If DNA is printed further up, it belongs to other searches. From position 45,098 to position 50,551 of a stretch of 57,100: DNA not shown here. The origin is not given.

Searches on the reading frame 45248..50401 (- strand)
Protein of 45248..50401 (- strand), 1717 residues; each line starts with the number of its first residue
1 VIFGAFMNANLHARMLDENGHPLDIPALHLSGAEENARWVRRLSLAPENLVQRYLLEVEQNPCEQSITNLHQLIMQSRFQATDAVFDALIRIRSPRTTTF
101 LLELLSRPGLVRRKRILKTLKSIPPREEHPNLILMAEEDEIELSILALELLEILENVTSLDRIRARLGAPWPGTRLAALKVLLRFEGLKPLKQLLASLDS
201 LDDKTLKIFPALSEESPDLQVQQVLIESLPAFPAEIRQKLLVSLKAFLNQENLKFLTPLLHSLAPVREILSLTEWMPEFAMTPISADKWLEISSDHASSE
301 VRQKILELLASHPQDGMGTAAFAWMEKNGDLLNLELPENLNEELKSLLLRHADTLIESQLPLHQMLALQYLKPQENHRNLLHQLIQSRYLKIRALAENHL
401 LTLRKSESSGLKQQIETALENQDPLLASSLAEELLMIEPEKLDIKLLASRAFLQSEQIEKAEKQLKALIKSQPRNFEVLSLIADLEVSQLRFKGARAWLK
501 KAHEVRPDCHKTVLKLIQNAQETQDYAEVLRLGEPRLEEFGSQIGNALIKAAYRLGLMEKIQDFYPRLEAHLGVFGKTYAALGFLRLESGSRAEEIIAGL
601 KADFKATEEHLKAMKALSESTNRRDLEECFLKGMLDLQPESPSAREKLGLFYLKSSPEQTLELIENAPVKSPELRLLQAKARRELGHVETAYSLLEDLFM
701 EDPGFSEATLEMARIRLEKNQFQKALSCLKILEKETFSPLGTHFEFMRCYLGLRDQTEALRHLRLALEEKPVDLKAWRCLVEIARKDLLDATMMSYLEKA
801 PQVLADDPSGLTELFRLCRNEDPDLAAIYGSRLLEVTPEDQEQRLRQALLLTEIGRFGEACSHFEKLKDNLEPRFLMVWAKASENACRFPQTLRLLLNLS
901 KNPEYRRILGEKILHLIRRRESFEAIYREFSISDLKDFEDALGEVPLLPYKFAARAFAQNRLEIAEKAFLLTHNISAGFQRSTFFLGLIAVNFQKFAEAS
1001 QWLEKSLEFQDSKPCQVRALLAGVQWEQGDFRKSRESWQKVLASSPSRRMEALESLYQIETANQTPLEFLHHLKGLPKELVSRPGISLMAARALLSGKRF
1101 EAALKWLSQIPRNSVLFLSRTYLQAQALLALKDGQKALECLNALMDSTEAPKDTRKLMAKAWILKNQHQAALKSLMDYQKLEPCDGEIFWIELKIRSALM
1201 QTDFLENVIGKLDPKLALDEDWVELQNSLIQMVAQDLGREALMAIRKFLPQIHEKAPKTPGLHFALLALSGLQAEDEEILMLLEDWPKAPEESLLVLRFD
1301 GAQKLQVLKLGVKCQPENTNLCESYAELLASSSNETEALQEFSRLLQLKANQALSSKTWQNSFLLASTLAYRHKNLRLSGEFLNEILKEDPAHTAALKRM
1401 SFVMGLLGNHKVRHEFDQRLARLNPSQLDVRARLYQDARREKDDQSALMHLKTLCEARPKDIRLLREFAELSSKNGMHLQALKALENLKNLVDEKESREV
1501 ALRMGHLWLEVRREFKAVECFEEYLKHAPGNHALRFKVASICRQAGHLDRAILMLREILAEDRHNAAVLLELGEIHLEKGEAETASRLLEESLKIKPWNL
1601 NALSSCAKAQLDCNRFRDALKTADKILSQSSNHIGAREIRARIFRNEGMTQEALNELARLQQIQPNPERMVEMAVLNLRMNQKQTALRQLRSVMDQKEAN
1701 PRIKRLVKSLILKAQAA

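Call 59: search_protein_families(library=pfam, proteins=[window:45248-50401:-], max_evalue=0.00001)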
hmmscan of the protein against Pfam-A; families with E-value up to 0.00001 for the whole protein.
window:45248-50401:- (1717 aa): 10 families
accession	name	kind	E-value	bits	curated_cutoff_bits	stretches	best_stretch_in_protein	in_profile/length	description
PF14559.12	TPR_19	-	8.5e-36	122.6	25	2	1544-1591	3-50/68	Tetratricopeptide repeat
PF13432.12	TPR_16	-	2e-21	76.5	32.7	0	447-502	2-57/65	Tetratricopeptide repeat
PF13428.12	TPR_14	-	7.5e-21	73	23.5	0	1534-1575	3-44/44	Tetratricopeptide repeat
PF12895.13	ANAPC3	-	3.9e-18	66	27.2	0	1546-1625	3-81/82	Anaphase-promoting complex, cyclosome, subunit 3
PF23914.1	TPR_CcmH_CycH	-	5e-17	62.6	42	0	1548-1665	32-152/158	Cytochrome c-type biogenesis protein H TPR domain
PF07719.23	TPR_2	-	1e-11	44.4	27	0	1566-1597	1-32/34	Tetratricopeptide repeat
PF25064.1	ARM_TT21_5th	-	1.7e-11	44.9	27.8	0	448-505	8-64/117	TT21 fifth ARM repeats domain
PF25058.1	ARM_TT21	-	1.7e-09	38.3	27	0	1562-1646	53-140/155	Tetratricopeptide repeat protein 21 ARM repeat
PF13431.12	TPR_17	-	9.6e-09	35.3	24.4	0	1556-1585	3-32/34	Tetratricopeptide repeat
PF13414.12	TPR_11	-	1.5e-07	31.5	26.8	0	1573-1610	1-38/42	TPR repeat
